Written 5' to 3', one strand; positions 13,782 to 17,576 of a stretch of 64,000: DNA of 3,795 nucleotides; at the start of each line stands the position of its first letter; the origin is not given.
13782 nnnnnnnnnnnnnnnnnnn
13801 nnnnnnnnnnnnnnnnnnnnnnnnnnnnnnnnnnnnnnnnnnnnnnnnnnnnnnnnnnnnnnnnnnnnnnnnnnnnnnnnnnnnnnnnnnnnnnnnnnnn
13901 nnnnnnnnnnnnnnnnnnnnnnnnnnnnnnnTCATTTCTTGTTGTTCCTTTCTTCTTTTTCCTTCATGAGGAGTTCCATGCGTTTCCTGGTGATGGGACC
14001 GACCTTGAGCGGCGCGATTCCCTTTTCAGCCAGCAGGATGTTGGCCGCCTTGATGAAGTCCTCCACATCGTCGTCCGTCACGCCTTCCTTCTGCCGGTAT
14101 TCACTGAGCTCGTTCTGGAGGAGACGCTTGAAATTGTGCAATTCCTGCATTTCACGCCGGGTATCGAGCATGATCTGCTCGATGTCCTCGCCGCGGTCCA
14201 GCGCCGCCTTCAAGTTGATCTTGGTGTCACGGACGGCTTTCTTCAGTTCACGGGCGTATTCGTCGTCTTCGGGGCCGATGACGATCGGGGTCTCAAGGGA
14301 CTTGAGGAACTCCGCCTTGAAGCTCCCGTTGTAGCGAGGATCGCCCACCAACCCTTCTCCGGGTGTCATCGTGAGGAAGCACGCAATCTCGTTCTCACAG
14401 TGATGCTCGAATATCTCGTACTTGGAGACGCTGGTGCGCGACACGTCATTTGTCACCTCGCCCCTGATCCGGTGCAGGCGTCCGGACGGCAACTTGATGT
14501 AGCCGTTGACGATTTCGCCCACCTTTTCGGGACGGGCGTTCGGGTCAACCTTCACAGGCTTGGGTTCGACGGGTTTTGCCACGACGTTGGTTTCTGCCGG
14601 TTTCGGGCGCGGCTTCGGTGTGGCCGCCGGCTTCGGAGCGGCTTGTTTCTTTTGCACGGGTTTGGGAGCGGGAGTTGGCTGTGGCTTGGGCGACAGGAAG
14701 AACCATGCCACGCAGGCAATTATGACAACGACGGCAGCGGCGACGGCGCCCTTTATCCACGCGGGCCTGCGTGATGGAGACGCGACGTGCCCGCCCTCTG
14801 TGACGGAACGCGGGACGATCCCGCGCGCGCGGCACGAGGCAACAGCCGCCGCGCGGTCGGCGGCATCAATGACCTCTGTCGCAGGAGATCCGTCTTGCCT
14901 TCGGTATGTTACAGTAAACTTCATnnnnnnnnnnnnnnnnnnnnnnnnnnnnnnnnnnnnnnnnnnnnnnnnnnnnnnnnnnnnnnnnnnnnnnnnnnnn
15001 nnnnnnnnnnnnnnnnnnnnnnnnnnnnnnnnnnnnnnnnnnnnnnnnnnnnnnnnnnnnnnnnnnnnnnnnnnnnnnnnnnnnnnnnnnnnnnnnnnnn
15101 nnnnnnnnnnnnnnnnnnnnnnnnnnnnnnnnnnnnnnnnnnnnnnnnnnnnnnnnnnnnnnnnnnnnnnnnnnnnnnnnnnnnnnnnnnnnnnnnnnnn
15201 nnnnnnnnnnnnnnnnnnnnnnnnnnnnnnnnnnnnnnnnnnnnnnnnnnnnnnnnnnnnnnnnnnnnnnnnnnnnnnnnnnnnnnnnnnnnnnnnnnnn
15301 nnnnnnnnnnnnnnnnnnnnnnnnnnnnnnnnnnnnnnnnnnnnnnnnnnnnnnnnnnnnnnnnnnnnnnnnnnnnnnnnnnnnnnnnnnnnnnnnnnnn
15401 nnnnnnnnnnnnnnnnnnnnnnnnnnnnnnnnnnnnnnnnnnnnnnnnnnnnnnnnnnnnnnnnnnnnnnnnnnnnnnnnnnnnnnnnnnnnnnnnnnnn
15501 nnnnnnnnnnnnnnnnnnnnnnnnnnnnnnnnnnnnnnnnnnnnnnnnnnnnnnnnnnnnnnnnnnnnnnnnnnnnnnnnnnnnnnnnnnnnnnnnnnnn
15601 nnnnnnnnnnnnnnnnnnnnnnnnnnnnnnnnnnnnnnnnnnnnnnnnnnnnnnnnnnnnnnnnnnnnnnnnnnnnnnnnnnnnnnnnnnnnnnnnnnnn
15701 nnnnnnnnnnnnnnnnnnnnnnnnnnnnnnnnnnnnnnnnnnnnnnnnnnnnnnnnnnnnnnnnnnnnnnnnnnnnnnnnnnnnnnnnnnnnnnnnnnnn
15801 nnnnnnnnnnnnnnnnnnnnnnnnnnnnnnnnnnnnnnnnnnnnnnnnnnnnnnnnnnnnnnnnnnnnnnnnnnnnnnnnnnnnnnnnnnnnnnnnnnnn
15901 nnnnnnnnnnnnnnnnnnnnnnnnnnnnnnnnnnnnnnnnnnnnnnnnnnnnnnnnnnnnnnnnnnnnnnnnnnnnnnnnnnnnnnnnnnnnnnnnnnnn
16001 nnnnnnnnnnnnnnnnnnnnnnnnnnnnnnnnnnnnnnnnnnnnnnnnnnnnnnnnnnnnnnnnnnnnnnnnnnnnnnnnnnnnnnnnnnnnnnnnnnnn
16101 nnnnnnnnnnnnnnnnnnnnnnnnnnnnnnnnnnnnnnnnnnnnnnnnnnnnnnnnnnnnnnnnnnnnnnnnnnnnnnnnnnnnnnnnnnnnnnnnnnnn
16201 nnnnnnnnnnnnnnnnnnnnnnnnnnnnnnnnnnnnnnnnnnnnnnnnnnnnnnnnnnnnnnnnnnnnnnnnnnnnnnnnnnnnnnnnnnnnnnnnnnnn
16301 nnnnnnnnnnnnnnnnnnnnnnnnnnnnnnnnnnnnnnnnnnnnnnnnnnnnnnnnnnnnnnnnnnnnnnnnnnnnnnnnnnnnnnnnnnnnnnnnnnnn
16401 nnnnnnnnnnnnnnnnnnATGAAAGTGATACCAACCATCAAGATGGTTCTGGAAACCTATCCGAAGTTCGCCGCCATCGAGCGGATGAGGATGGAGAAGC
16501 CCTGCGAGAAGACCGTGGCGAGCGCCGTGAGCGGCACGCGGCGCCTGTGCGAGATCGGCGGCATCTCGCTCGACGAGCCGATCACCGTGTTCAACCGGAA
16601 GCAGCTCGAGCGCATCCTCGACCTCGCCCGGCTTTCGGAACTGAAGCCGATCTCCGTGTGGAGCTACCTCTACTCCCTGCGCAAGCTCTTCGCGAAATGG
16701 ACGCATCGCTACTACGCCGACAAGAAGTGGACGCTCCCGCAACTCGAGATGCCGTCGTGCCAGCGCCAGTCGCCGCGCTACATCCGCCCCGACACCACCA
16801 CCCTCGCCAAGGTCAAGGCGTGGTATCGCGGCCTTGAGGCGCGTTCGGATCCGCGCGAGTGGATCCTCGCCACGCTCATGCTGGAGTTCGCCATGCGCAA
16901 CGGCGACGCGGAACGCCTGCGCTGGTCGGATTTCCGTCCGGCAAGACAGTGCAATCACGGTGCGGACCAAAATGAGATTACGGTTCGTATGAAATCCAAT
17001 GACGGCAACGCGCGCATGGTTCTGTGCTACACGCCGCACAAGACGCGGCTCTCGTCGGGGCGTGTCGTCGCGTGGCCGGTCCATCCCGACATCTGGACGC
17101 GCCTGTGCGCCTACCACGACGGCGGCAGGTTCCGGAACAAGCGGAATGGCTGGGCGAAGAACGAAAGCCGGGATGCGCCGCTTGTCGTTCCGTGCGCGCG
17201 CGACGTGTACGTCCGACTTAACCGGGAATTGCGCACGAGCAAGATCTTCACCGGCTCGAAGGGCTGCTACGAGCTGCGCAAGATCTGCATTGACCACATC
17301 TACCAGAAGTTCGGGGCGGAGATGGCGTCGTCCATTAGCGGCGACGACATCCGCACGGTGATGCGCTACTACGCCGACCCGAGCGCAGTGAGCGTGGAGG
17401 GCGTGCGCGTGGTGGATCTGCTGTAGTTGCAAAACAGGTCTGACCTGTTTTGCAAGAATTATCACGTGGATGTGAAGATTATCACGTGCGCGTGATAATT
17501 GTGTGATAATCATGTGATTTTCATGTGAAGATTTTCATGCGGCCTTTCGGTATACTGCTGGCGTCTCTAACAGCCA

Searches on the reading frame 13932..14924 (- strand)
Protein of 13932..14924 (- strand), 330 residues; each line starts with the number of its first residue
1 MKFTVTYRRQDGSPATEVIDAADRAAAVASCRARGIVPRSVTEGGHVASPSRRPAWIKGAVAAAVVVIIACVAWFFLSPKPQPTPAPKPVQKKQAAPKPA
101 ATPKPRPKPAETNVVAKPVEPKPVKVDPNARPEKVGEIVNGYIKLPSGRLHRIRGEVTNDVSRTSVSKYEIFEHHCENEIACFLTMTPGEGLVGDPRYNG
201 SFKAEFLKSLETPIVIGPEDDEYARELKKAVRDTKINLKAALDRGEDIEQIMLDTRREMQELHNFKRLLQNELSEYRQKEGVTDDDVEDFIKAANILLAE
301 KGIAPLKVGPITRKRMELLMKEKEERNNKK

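Call 4: search_protein_families(library=pfam, proteins=[window:13932-14924:-], max_evalue=1)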
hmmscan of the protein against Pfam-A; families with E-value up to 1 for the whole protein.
window:13932-14924:- (330 aa): 1 family
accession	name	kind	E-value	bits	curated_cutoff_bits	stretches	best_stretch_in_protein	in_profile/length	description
PF09548.15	Spore_III_AB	-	0.63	10.5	32.5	0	241-330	59-150/170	Stage III sporulation protein AB (spore_III_AB)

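Call 6: search_protein_families(library=ncbifam, proteins=[window:13932-14924:-], max_evalue=1)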
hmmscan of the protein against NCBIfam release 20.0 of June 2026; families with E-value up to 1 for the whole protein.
window:13932-14924:- (330 aa): 18 families
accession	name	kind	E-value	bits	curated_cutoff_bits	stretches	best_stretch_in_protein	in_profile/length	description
NF052375.1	antisigma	equivalog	0.0037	17.3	100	1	43-116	75-143/217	anti-sigma factor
TIGR03931.1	T7SS_Rv3446c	hypoth_equivalog_domain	0.0044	17.4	47.6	1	60-112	3-57/194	type VII secretion-associated protein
TIGR02223.1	ftsN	equivalog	0.0048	16.5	107.65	1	60-134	30-105/299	cell division protein FtsN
NF033761.1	gliding_GltJ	equivalog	0.01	14.9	450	1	49-129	366-444/671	adventurous gliding motility protein GltJ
TIGR03593.1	yidC_nterm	equivalog_domain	0.017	14.7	58.25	1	62-124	6-70/363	membrane protein insertase YidC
NF037973.1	metallo_SslE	exception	0.024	12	3000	1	80-113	49-80/1519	lipoprotein metalloprotease SslE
TIGR04526.1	predic_Ig_block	subfamily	0.03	13.2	150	1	80-278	81-247/693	putative immunoglobulin-blocking virulence protein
NF038218.1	IcmG_DotF_IVB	equivalog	0.031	13.9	200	1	58-133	49-124/266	type IVB secretion system protein IcmG/DotF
NF040486.1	SrfA_fam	subfamily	0.032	13.6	150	1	49-132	218-302/438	SrfA family protein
NF033885.1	conj_TraP_IncI1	equivalog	0.046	13.5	135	1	62-125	18-75/217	conjugal transfer protein TraP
NF038014.1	Chlamy_inclu_1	subfamily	0.047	14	200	1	62-132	4-75/238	inclusion-associated protein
NF008084.0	PRK10819.1-5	equivalog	0.059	13.2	315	1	79-135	55-111/249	TonB system transport protein TonB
NF052435.1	BamI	equivalog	0.068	13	180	1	61-123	8-76/226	biofilm-associated metzincin protease inhibitor BamI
NF033536.1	lasso_PqqD_Bac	exception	0.078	13.1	80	1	159-193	52-86/88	lasso peptide biosynthesis PqqD family chaperone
NF011524.0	PRK14963.1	equivalog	0.14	11.2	601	1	81-163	550-635/647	DNA polymerase III subunits gamma and tau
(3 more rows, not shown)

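Call 8: find_encoding_contigs(protein=window:13932-14924:-, flank=10000, max_places=4)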
Protein window:13932-14924:- (330 aa): 12 contigs read that carry it; 4 places shown.
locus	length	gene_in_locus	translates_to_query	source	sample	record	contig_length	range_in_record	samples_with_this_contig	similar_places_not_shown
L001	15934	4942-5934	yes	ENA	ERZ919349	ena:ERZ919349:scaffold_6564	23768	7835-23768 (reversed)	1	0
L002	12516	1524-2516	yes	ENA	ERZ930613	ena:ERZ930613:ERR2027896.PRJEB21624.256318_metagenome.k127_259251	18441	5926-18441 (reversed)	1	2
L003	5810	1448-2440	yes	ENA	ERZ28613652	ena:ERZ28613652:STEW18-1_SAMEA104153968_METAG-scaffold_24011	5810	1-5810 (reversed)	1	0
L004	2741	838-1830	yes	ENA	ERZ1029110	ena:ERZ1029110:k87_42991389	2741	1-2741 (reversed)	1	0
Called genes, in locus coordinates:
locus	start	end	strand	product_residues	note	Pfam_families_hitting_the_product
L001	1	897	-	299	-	?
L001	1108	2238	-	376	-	PF01797:Y1_Tnp (weak), PF01978:TrmB (weak)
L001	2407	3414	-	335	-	-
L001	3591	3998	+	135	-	-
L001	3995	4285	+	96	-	-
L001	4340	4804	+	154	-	-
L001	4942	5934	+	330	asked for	-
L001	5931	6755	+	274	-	-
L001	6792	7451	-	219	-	PF01936:NYN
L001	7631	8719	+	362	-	-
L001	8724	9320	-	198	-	-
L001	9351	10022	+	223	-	PF01936:NYN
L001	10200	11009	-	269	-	-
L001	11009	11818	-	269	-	-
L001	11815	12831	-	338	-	-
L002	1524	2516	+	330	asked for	-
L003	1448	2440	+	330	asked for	-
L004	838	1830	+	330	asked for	-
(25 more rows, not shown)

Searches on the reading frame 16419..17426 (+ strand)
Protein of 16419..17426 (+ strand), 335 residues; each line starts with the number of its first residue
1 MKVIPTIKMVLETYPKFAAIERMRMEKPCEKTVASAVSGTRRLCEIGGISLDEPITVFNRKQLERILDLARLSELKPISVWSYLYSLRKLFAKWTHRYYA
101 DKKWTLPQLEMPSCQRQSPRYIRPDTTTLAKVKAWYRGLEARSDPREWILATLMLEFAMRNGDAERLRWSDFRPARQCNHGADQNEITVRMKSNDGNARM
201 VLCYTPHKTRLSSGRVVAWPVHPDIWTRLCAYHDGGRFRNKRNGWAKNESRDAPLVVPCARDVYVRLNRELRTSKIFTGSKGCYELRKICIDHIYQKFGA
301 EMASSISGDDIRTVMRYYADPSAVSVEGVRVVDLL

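Call 76: search_protein_families(library=padloc, proteins=[window:16419-17426:+], max_evalue=0.01)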
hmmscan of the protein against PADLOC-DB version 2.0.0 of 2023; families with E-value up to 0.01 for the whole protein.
window:16419-17426:+ (335 aa): 0 families

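Call 77: search_protein_families(library=phrogs, proteins=[window:16419-17426:+], max_evalue=0.01)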
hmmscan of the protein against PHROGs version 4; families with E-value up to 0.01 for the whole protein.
window:16419-17426:+ (335 aa): 2 families
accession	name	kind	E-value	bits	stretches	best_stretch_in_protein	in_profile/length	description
phrog_1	-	integration and excision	5.9e-07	30.1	1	45-220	199-343/611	integrase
phrog_216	-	integration and excision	0.0031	17.7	1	85-177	19-106/301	integrase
